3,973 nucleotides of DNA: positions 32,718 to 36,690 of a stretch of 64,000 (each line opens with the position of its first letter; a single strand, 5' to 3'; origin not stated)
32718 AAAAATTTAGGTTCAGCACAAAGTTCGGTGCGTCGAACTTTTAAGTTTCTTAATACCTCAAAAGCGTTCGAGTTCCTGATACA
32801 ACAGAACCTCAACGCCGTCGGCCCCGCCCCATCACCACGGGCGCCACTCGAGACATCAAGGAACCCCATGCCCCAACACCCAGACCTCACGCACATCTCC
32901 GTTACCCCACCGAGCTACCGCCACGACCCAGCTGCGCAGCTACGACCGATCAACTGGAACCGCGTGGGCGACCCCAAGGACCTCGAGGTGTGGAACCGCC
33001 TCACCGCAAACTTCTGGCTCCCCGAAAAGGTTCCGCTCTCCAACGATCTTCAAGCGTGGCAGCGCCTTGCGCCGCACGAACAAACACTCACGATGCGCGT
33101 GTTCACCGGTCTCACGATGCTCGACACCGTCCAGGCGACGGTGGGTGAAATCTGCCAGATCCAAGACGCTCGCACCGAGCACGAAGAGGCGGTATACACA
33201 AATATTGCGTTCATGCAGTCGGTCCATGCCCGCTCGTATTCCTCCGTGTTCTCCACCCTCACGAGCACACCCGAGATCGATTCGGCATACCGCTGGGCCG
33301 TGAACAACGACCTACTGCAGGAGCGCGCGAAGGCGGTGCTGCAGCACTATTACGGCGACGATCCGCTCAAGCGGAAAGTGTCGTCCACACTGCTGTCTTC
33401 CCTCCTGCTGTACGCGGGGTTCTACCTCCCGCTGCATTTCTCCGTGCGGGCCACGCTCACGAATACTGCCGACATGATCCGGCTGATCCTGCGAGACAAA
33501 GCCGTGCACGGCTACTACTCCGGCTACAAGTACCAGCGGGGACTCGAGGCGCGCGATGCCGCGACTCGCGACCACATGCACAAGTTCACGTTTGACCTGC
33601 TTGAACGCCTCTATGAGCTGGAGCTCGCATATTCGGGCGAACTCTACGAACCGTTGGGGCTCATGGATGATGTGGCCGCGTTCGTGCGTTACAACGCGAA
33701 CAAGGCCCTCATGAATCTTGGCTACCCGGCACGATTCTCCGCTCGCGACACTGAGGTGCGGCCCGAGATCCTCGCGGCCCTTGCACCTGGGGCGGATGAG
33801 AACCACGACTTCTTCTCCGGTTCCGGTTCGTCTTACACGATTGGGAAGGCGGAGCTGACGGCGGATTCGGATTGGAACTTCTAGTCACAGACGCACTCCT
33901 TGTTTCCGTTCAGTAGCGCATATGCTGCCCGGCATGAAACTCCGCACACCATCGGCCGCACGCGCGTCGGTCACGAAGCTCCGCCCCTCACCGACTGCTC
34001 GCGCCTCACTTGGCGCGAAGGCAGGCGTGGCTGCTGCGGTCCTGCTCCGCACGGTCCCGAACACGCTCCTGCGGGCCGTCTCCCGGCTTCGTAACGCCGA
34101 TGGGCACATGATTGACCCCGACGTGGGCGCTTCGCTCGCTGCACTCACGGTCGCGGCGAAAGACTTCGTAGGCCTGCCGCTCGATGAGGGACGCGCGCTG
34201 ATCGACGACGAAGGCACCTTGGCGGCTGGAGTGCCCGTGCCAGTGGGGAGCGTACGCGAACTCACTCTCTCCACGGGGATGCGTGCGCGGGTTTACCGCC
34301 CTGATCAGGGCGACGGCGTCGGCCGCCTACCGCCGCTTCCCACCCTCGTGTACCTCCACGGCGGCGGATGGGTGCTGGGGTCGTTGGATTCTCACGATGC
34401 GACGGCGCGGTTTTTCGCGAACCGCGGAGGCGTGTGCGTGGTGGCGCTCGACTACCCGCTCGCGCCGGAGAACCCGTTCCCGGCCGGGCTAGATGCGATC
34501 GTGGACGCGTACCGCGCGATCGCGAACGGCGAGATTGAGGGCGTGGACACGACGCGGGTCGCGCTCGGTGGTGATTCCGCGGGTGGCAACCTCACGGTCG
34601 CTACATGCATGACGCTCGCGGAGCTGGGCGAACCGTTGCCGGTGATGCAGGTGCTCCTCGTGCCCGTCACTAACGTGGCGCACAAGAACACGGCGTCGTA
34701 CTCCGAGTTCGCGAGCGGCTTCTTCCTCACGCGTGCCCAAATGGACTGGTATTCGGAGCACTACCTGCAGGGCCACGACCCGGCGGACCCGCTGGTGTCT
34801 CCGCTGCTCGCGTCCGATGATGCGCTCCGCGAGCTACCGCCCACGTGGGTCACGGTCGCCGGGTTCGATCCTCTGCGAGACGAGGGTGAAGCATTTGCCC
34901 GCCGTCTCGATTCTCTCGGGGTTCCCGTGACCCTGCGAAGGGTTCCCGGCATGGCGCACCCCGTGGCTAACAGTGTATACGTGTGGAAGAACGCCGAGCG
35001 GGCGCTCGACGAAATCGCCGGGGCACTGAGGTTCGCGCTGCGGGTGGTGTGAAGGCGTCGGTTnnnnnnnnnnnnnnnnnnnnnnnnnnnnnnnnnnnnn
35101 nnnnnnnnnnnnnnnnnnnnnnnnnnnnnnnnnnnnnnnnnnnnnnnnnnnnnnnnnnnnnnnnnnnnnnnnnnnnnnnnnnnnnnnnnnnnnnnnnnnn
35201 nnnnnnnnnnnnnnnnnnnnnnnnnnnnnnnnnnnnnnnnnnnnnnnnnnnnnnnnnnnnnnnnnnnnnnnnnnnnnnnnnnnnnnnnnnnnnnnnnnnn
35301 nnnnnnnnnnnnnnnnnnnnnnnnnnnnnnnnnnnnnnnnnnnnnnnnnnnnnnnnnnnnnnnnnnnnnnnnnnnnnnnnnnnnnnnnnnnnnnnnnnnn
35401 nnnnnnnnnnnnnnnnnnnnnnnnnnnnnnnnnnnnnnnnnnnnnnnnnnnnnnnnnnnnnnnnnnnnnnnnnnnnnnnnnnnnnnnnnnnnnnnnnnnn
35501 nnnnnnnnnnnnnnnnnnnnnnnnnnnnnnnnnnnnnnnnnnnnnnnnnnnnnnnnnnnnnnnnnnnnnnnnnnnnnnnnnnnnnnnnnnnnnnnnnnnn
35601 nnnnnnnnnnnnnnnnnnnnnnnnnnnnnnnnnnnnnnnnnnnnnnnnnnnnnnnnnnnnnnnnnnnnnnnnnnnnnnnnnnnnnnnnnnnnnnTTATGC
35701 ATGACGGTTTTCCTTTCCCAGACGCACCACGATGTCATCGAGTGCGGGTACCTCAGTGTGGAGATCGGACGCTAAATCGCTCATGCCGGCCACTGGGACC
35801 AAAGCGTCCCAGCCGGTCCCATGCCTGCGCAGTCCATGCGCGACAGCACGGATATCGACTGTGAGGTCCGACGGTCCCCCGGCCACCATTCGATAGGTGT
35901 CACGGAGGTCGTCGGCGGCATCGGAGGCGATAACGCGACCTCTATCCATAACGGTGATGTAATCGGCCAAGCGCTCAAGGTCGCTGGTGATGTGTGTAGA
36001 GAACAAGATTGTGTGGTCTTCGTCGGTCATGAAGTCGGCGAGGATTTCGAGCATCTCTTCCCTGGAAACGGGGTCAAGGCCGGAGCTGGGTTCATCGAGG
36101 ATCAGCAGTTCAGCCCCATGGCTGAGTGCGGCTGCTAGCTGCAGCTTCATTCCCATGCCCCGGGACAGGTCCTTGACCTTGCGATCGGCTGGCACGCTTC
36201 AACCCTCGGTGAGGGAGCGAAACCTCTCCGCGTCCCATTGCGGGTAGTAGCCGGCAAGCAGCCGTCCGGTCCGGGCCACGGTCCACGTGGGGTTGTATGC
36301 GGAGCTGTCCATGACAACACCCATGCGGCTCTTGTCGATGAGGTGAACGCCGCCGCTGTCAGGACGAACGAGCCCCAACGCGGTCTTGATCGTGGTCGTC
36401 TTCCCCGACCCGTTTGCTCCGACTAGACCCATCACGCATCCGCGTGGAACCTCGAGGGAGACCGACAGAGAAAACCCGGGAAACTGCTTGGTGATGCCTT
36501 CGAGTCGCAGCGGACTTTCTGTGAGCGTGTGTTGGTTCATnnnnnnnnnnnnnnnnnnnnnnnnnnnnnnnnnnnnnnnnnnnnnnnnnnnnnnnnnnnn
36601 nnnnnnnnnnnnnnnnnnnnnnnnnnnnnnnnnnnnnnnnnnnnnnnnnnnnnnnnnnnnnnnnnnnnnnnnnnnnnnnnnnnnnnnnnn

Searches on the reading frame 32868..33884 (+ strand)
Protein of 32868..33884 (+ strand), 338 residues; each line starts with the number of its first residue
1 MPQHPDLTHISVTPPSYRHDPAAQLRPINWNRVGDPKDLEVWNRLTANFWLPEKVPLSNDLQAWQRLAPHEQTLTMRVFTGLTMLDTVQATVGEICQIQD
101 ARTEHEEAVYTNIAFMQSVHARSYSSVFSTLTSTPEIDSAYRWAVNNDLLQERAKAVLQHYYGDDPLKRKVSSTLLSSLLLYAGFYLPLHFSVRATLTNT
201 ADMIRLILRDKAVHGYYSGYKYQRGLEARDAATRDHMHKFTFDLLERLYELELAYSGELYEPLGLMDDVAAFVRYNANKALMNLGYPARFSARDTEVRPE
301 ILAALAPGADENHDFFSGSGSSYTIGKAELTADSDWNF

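Call 95: search_protein_families(library=pfam, proteins=[window:32868-33884:+], max_evalue=0.001)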
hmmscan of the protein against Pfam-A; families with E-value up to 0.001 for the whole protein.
window:32868-33884:+ (338 aa): 1 family
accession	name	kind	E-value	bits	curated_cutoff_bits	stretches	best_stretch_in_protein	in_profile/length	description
PF00268.27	Ribonuc_red_sm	-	1.9e-79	267.4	33.6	1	28-293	2-277/281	Ribonucleotide reductase, small chain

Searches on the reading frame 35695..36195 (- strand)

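Call 7: search_protein_families(library=pfam, proteins=[window:35695-36195:-], max_evalue=0.1)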
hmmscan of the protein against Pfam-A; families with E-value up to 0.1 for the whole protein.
window:35695-36195:- (166 aa): 4 families
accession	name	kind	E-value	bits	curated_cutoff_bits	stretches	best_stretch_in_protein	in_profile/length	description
PF13304.12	AAA_21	-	5.1e-08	33.8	27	1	9-68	237-298/304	AAA domain, putative AbiEii toxin, Type IV TA system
PF00005.33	ABC_tran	-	1.7e-05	25.8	25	1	4-37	103-136/137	ABC transporter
PF19131.5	DUF5814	-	0.057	13.5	25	1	16-70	18-74/148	Family of unknown function (DUF5814)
PF13558.12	SbcC_Walker_B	-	0.087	13.5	27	0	24-53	60-89/90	SbcC/RAD50-like, Walker B motif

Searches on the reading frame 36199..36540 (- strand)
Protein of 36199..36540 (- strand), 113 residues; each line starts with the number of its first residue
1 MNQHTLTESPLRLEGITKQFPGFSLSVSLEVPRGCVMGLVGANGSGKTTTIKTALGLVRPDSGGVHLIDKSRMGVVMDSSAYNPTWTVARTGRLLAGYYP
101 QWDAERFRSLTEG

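Call 7: search_protein_families(library=pfam, proteins=[window:36199-36540:-], max_evalue=0.1)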
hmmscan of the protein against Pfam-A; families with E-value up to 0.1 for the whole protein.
window:36199-36540:- (113 aa): 9 families
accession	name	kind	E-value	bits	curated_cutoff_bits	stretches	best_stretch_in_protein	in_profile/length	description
PF00005.33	ABC_tran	-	4.5e-10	40.7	25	1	27-89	4-77/137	ABC transporter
PF13304.12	AAA_21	-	0.0015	19.1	27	1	37-66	2-33/304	AAA domain, putative AbiEii toxin, Type IV TA system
PF00437.27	T2SSE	-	0.018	14.1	24.9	1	29-61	138-169/370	Type II/IV secretion system protein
PF04310.18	MukB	-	0.023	14.9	23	1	36-75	28-67/226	MukB N-terminal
PF13555.12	AAA_29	-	0.038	14.2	27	1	33-53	22-41/61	P-loop containing region of AAA domain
PF13604.12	AAA_30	-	0.05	13.8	27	1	36-89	20-74/191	AAA domain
PF13245.12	AAA_19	-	0.055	14.1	25.1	1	36-59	13-36/134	AAA domain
PF03205.20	MobB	-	0.057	13.7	26.6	1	36-80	1-45/133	Molybdopterin guanine dinucleotide synthesis protein B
PF00448.28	SRP54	-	0.069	13.2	22.7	1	36-52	3-19/196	SRP54-type protein, GTPase domain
